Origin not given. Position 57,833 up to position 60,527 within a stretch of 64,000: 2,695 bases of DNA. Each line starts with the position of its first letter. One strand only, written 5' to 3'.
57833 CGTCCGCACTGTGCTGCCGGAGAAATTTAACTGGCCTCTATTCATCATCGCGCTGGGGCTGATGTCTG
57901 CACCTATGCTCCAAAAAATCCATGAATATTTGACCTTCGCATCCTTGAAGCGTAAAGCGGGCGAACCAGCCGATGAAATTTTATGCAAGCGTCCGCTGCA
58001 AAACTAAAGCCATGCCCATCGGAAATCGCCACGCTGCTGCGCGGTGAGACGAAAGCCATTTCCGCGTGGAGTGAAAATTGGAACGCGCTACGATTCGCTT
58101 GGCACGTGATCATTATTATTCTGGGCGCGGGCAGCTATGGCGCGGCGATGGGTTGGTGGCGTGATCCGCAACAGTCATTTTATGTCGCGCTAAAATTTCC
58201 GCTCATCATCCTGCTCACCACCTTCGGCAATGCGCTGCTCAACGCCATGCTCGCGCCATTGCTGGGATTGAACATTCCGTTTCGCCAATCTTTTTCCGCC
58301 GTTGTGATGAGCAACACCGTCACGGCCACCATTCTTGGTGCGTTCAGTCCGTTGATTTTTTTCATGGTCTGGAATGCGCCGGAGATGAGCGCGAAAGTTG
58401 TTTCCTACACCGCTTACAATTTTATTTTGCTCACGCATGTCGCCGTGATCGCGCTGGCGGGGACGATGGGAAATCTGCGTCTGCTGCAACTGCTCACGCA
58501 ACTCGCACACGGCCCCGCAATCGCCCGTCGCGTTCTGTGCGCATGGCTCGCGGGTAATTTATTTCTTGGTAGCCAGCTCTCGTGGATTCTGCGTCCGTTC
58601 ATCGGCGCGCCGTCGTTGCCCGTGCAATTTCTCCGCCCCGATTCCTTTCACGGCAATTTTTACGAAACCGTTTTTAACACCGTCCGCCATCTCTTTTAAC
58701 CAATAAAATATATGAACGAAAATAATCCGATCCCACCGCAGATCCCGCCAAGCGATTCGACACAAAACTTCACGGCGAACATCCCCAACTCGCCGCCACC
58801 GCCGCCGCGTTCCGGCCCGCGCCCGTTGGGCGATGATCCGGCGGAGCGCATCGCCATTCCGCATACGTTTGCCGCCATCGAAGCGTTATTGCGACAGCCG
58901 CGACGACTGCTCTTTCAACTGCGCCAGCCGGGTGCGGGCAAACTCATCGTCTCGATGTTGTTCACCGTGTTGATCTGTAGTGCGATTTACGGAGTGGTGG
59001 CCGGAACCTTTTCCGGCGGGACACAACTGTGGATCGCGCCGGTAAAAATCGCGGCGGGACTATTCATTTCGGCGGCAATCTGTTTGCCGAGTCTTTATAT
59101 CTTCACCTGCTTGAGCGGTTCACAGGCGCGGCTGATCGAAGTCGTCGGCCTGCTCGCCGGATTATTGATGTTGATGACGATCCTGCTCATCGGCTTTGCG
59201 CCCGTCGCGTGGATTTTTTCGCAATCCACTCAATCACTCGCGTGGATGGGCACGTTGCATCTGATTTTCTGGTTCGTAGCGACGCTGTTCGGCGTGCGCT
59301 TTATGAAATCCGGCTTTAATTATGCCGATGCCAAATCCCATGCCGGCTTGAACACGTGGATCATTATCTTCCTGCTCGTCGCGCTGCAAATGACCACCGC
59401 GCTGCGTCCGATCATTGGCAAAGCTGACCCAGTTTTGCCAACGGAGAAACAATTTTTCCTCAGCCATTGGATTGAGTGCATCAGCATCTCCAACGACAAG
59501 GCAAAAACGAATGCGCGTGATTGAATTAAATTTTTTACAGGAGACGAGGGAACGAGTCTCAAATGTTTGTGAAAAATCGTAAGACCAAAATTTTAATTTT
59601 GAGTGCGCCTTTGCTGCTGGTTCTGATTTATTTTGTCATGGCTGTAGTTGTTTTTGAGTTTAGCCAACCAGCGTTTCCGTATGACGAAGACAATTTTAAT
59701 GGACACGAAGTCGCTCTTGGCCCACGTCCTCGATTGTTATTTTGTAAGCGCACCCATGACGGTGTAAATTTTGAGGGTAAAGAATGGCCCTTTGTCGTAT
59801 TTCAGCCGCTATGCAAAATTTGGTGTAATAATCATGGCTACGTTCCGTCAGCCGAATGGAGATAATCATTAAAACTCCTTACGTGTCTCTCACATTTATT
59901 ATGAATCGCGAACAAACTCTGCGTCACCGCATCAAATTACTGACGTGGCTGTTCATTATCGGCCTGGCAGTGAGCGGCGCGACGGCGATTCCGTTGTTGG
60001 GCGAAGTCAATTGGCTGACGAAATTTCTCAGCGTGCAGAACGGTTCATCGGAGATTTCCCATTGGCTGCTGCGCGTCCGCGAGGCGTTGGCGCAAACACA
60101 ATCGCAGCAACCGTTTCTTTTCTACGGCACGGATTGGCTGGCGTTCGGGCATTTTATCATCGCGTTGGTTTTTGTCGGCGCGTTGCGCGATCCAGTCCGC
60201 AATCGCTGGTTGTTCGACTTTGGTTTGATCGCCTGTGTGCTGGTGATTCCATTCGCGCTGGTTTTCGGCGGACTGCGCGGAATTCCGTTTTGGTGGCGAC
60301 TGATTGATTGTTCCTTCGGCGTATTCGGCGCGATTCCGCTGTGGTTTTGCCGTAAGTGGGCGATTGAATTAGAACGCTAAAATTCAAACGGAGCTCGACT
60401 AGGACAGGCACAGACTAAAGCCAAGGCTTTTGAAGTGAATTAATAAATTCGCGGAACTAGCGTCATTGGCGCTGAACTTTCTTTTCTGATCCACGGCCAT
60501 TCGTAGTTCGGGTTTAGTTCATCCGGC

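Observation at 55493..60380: ispH translationally coupled to a string of six or seven uncharacterised membrane-protein genes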

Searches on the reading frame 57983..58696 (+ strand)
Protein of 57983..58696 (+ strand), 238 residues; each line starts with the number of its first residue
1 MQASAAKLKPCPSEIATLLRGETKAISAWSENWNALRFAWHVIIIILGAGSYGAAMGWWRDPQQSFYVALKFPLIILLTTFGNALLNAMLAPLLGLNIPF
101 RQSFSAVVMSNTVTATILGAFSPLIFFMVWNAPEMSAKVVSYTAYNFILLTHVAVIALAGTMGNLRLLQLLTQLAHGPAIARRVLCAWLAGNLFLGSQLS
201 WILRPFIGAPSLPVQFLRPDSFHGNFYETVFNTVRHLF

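Call 3: search_protein_families(library=pfam, max_evalue=0.1, proteins=[window:57983-58696:+])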
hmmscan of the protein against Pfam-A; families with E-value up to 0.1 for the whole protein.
window:57983-58696:+ (238 aa): 0 families

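Call 4: search_protein_families(library=ncbifam, max_evalue=0.1, proteins=[window:57983-58696:+])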
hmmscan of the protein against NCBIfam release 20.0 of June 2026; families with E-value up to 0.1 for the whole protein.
window:57983-58696:+ (238 aa): 0 families

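Call 19: search_protein_families(library=pfam, alignment_id=A2, max_evalue=5)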
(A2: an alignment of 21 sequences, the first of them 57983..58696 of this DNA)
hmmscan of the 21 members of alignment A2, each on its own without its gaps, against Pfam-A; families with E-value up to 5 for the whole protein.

A. member 1, window:57983-58696:+ (238 aa): 0 families

B. families by the number of members that match (of 21 scanned): 15 families
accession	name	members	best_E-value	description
PF03006.26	HlyIII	2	0.016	Haemolysin-III related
PF03839.21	Sec62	2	0.081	Translocation protein Sec62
PF19865.4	DUF6338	2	2.2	Family of unknown function (DUF6338)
PF04893.22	Yip1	1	0.001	Yip1 domain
PF25592.1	DUF7937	1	0.11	Domain of unknown function (DUF7937)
PF11712.13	Vma12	1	0.17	Endoplasmic reticulum-based factor for assembly of V-ATPase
PF00689.26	Cation_ATPase_C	1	0.19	Cation transporting ATPase, C-terminus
PF23605.1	FKS1_dom2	1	0.27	1,3-beta-glucan synthase component FKS1, second domain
PF24285.1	DUF7473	1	0.38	Family of unknown function (DUF7473)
PF04756.19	OST3_OST6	1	0.42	OST3 / OST6 family, transporter family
PF19607.4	DUF6112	1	0.44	Family of unknown function (DUF6112)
PF12725.13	DUF3810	1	0.5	Protein of unknown function (DUF3810)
PF04888.17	SseC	1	1.6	Secretion system effector C (SseC) like family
PF10161.14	DDDD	1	2.1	Putative mitochondrial precursor protein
PF14093.11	DUF4271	1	2.9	Domain of unknown function (DUF4271)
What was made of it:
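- On Yip1 domain (PF04893), considered for g4/g5: Only one of 21 family members matches, at E 1e-3 (call 19).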

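Call 20: find_homologous_proteins(query=A2, max_evalue=0.001)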
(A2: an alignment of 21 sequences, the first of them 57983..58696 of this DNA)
Query A2 (21 sequences) (238 aa, profile of the alignment): 6924 proteins with E <= 0.001 among 8000 candidates; the best 120 are listed.
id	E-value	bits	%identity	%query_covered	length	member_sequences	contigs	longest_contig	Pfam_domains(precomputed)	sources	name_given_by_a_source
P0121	1.6e-139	481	67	67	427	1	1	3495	-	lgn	-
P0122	6.4e-109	381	40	93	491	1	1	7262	-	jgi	jgi:hypothetical protein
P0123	3.5e-97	343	68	100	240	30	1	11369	-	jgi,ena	-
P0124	1.5e-96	341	68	100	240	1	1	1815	-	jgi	jgi:hypothetical protein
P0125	1.7e-96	340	71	100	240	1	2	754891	-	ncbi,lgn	ncbi:MAG: hypothetical protein WDM80_02835 [Limisphaerales bacterium]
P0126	2.0e-96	340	70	100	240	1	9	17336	-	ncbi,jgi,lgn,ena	-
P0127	2.4e-96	340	72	100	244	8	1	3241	-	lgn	-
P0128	2.8e-96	340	68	100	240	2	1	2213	-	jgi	-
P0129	3.2e-96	339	73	100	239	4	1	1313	-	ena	-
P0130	5.0e-96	339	63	100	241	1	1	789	-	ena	-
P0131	5.7e-96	339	73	100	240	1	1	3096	-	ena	-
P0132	6.4e-96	338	66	100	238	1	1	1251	-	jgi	jgi:hypothetical protein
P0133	7.9e-96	338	66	100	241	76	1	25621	-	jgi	jgi:hypothetical protein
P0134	8.2e-96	338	70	98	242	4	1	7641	-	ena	-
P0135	9.8e-96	338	67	100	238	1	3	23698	-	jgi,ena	-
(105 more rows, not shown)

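Call 34: search_solved_structures(query=A2, max_evalue=10)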
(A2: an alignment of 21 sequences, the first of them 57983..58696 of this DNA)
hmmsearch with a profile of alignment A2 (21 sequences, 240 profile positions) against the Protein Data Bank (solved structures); distinct sequences matched with E-value up to 10: 1.
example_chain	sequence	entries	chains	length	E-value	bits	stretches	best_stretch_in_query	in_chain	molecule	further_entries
7uw9_c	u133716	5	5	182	8.2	9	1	28-66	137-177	V-type proton ATPase subunit c"" | Vacuolar membrane ATPase subunit c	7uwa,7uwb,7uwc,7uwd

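Call 69: search_protein_families(library=padloc, max_evalue=0.01, proteins=[window:57983-58696:+])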
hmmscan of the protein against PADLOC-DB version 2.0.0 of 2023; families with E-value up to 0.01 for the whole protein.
window:57983-58696:+ (238 aa): 0 families

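Call 99: find_encoding_contigs(protein=P0122, flank=10000, max_places=3)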
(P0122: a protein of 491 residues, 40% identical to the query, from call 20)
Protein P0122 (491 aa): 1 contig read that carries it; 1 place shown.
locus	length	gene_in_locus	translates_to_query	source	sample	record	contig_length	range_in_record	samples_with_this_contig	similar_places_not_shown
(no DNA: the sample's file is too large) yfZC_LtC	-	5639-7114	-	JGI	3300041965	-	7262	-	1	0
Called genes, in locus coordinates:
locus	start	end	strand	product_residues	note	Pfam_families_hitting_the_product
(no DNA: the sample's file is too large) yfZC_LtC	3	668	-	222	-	?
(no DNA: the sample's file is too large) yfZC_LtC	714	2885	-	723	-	PF00753:Lactamase_B, PF12706:Lactamase_B_2 (faint), PF14863:Alkyl_sulf_dimr, PF14864:Alkyl_sulf_C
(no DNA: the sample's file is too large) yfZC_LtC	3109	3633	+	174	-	-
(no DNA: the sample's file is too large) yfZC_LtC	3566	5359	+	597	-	-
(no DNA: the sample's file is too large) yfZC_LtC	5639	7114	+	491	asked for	-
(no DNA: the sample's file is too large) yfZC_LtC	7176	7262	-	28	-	?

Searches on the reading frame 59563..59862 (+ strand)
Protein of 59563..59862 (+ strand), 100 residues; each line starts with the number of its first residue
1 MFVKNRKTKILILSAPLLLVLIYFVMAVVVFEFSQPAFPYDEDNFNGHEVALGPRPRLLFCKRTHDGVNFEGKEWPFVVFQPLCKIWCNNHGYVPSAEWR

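Call 3: search_protein_families(library=pfam, max_evalue=0.1, proteins=[window:59563-59862:+])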
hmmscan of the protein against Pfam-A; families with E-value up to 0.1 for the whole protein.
window:59563-59862:+ (100 aa): 1 family
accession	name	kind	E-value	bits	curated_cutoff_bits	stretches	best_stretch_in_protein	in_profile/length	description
PF03814.21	KdpA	-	0.044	12.4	22.6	1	2-64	268-331/548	Potassium-transporting ATPase A subunit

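Call 4: search_protein_families(library=ncbifam, max_evalue=0.1, proteins=[window:59563-59862:+])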
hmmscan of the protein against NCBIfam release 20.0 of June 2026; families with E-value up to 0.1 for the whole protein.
window:59563-59862:+ (100 aa): 0 families

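Call 42: list_cluster_members(proteins=[P0001, window:59563-59862:+, window:55493-56353:+])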
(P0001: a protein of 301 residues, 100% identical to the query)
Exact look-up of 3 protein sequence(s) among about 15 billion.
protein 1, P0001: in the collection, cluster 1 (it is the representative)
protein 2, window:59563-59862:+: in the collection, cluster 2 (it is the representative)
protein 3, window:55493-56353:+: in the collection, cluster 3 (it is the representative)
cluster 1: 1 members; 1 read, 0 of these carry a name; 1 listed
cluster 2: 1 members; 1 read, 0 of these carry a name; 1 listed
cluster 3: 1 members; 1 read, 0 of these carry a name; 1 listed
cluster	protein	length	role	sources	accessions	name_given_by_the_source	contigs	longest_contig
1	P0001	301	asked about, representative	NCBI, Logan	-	-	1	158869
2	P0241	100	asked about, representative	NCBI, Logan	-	-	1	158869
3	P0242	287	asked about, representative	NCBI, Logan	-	-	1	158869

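Call 69: search_protein_families(library=padloc, max_evalue=0.01, proteins=[window:59563-59862:+])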
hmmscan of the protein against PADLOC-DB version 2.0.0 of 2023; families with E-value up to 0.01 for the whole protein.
window:59563-59862:+ (100 aa): 0 families

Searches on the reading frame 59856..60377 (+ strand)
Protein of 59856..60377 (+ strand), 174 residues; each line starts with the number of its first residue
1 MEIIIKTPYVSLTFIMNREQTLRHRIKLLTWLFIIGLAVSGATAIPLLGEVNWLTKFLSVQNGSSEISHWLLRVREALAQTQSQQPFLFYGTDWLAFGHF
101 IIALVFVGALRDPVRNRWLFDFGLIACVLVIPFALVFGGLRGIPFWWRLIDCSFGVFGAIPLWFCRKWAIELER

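Call 3: search_protein_families(library=pfam, max_evalue=0.1, proteins=[window:59856-60377:+])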
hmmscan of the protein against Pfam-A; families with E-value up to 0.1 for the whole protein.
window:59856-60377:+ (174 aa): 0 families

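Call 4: search_protein_families(library=ncbifam, max_evalue=0.1, proteins=[window:59856-60377:+])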
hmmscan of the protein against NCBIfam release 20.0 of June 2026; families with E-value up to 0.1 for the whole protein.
window:59856-60377:+ (174 aa): 1 family
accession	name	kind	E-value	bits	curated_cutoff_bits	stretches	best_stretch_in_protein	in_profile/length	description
TIGR00847.1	ccoS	equivalog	0.099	12.3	28.35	0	129-148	6-25/51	cbb3-type cytochrome oxidase assembly protein CcoS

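Call 29: search_protein_families(library=pfam, alignment_id=A3, max_evalue=5)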
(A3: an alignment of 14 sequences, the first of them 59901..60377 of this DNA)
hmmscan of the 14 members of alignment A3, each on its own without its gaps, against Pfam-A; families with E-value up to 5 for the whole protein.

A. member 1, window:59901-60377:+ (159 aa): 2 families
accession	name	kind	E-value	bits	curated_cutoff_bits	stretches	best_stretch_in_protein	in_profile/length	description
PF18916.5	Lycopene_cyc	-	0.45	11.6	27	1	79-132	3-56/92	Lycopene cyclase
PF19053.6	EccD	-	0.78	9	30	1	80-137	253-313/339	EccD-like transmembrane domain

B. families by the number of members that match (of 14 scanned): 3 families
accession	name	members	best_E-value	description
PF18916.5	Lycopene_cyc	3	0.45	Lycopene cyclase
PF15221.11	LEP503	1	0.1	Lens epithelial cell protein LEP503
PF19053.6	EccD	1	0.78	EccD-like transmembrane domain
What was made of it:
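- On Lycopene cyclase domain (PF18916), considered for g7: The best E is 0.45, in 3 of 14 members (call 29).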

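Call 31: search_solved_structures(query=A3, max_evalue=10)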
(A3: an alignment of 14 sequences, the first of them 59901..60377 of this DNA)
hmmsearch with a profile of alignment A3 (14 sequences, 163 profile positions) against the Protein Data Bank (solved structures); distinct sequences matched with E-value up to 10: 0.

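Call 43: find_homologous_proteins(query=A3, max_evalue=0.001)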
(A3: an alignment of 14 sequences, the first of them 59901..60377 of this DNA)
Query A3 (14 sequences) (159 aa, profile of the alignment): 8000 proteins with E <= 0.001 among 8000 candidates; the best 120 are listed.
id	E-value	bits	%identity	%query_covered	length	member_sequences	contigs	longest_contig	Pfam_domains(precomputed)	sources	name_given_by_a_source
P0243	1.9e-84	299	80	100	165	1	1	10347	-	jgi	jgi:hypothetical protein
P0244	3.1e-84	299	81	100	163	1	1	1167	-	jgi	jgi:hypothetical protein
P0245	3.5e-84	298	78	100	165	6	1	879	-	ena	-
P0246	7.1e-84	297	79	99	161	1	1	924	-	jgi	jgi:hypothetical protein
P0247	9.0e-84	297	81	100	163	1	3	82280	-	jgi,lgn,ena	jgi:hypothetical protein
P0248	1.0e-83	297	79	100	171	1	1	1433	-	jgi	jgi:hypothetical protein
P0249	1.7e-83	296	77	100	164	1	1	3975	-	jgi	jgi:hypothetical protein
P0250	1.7e-83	296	81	100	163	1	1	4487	-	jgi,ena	jgi:hypothetical protein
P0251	1.8e-83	296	79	99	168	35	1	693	-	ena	-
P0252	1.8e-83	296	79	100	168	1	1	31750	-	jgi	jgi:hypothetical protein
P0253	1.9e-83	296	79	100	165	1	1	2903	-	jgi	jgi:hypothetical protein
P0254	3.2e-83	295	79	99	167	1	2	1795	-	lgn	-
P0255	3.7e-83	295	79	99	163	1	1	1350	-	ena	-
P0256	4.2e-83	295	82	100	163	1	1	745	-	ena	-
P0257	5.0e-83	295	81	100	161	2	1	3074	-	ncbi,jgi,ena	jgi:hypothetical protein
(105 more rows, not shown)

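Call 57: predict_structure(alignment_id=A8)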
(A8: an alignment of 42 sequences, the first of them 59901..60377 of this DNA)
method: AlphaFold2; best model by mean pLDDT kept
length: 159 residues; sequences in the alignment: 42
mean_pLDDT: 80.7   pTM: 0.66
mean pLDDT of the five models: 80.7, 80.0, 79.1, 77.2, 72.6
residues with pLDDT >= 90: 0; 70-90: 141; 50-70: 18; < 50: 0
segments of 3 or more residues with pLDDT < 50: none
pLDDT, mean of each block of 10 residues (from residue 1): 79 87 75 76 70 84 84 68 79 83 88 86 79 83 86 85
secondary structure, 60 per line:
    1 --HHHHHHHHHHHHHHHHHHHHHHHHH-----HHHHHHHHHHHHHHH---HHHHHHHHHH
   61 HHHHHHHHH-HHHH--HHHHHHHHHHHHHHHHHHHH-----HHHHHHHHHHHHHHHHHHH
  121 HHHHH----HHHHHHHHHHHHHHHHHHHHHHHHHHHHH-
elements in order: H3-27 H33-47 H51-69 H71-74 H77-96 H102-125 H130-158

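Call 61: fold_search(model_id=the predicted structure, library=pdb)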
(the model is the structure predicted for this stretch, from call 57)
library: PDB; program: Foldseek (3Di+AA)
matches with E <= 10: 117; with E <= 0.001: 0
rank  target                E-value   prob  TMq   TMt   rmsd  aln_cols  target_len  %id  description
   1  5oen_B                5.8e-01  0.47  0.33  0.31   9.2       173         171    8  Crystal Structure of STAT2 in complex with IRF9 (released 2018-01-24)
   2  8g3k_A                1.5e+00  0.33  0.33  0.38  16.3       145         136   10  Cryo-EM imaging scaffold subunits A and B used to display KRAS G12C complex with GDP (released 2023-08-09)
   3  2rld_C                1.8e+00  0.54  0.37  0.50  12.9       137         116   12  CRYSTAL STRUCTURE OF A PROTEIN WITH UNKNOWN FUNCTION FROM S23 RIBOSOMAL PROTEIN FAMILY (BT_0352) FROM BACTEROIDES THET (released 2007-10-30)
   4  4tx5_B                1.9e+00  0.15  0.29  0.28  22.7       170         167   12  Crystal structure of Smac-DIABLO (in space group P65) (released 2015-07-15)
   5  4txr_A                2.0e+00  0.21  0.24  0.24  10.8       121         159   10  Crystal structure of LIP5 N-terminal domain complexed with CHMP1B MIM and CHMP5 MIM (released 2015-02-11)
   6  8v9o_C                2.2e+00  0.23  0.33  0.33  15.9       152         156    7  Imaging scaffold engineered to bind the therapeutic protein target BARD1 (released 2024-05-15)
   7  1g73_A                2.4e+00  0.13  0.27  0.28  18.1       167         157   11  CRYSTAL STRUCTURE OF SMAC BOUND TO XIAP-BIR3 DOMAIN (released 2001-01-10)
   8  7q83_D                2.4e+00  0.08  0.21  0.22  12.0       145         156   12  Crystal structure of S. cerevisiae Sso2 in complex with the pleckstrin homology domain of Sec3 (released 2022-08-31)
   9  7tgh_4L               2.6e+00  0.44  0.32  0.41   4.8        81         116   17  Cryo-EM structure of respiratory super-complex CI+III2 from Tetrahymena thermophila (released 2022-04-06)
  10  6c9k_B                2.6e+00  0.16  0.30  0.18  16.0       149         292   11  Single-Particle reconstruction of DARP14 - A designed protein scaffold displaying ~17kDa DARPin proteins (released 2018-03-21)
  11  5vjs                  2.6e+00  0.10  0.26  0.23  16.4       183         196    9  De Novo Photosynthetic Reaction Center Protein Equipped with Heme B, a synthetic Zn porphyrin, and Zn(II) cations (released 2018-04-25)
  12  8d9p                  2.7e+00  0.11  0.27  0.24  13.5       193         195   11  De Novo Photosynthetic Reaction Center Protein Equipped with Heme B and Mn(II) cations (released 2022-09-28)
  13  6tyi_A                2.7e+00  0.04  0.18  0.14  20.4       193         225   16  ExbB-ExbD complex in MSP1E3D1 nanodisc (released 2019-10-16)
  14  2rld_B                2.8e+00  0.44  0.38  0.53  12.4       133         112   13  CRYSTAL STRUCTURE OF A PROTEIN WITH UNKNOWN FUNCTION FROM S23 RIBOSOMAL PROTEIN FAMILY (BT_0352) FROM BACTEROIDES THET (released 2007-10-30)
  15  5zfp_J                2.8e+00  0.06  0.20  0.16  24.3       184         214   13  Structure of the ExbB/ExbD hexameric complex (released 2018-05-09)
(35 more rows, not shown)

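Call 69: search_protein_families(library=padloc, max_evalue=0.01, proteins=[window:59901-60377:+])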
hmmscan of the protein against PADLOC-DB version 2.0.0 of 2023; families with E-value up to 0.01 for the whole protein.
window:59901-60377:+ (159 aa): 0 families

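Call 80: search_protein_representatives(alignment_id=A8)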
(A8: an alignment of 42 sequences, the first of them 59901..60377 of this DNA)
Query: 42 sequences, 164 profile positions. Proteins with E-value up to 0.001 (for the whole library): 1011; up to 1e-10: 637; up to 1e-30: 157. The best 150 are listed.
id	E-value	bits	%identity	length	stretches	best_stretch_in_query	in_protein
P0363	3.4e-71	254.5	-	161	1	1-160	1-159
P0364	3.2e-66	238.3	-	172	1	1-161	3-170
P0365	2.1e-58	212.9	-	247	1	7-160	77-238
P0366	3.3e-56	205.7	-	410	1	7-160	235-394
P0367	7.5e-55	201.3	-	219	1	3-161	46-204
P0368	1.5e-54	200.4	-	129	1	59-159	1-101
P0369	1.0e-53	197.6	-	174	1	2-159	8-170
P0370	1.2e-52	194.2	-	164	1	6-161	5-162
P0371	4.6e-52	192.3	-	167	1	1-126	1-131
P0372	5.9e-52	191.9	-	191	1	9-162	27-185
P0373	6.7e-52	191.7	-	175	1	4-160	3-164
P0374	1.2e-51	191.0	-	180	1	8-157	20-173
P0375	3.4e-51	189.4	-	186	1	59-162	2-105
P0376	3.9e-50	186.0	-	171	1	6-162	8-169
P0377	5.3e-50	185.6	-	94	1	70-160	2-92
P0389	1.8e-45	170.8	-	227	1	2-160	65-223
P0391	9.9e-45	168.4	-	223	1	7-161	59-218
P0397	1.3e-43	164.8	-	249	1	8-159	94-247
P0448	1.9e-36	141.5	-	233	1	9-123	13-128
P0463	3.3e-35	137.4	-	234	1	1-149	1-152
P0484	3.0e-33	131.1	-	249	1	19-130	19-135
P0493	2.7e-32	128.0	-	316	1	58-161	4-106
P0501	6.1e-32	126.8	-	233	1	74-153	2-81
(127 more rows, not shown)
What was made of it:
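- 59901..60380 (+): g7: about 159-aa four-TM protein, highly conserved (alternative upstream start at 59856). There are 1,011 representatives at the 50% identity level (call 80).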

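Call 81: search_protein_families(library=pfam, max_evalue=0.1, proteins=[P0366, P0493, P0365, P0397, P0389, P0391, P0463, P0484, P0448, P0501])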
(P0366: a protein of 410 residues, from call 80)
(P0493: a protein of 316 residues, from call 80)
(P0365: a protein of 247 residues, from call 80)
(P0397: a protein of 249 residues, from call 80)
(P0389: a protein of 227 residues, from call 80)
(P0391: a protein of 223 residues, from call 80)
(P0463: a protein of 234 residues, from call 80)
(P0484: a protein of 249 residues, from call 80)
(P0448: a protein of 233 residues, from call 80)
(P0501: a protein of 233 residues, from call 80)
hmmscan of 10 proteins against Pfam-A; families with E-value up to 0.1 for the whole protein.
P0366 (410 aa): 0 families

P0493 (316 aa): 3 families
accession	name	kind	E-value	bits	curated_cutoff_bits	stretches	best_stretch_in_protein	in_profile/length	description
PF00701.28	DHDPS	-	5.5e-43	147.2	22.1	1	95-296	85-287/289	Dihydrodipicolinate synthetase family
PF24348.1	DUF7508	-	0.034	14.7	26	0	152-181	9-38/79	Domain of unknown function (DUF7508)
PF01026.27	TatD_DNase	-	0.063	13.1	27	0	116-149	101-134/253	TatD related DNase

P0365 (247 aa): 0 families

P0397 (249 aa): 0 families

P0389 (227 aa): 0 families

P0391 (223 aa): 0 families

P0463 (234 aa): 0 families

P0484 (249 aa): 0 families

P0448 (233 aa): 0 families

P0501 (233 aa): 1 family
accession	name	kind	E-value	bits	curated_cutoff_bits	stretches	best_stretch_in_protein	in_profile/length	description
PF17428.7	DUF5412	-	0.0036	17.6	25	1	111-164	12-67/118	Family of unknown function (DUF5412)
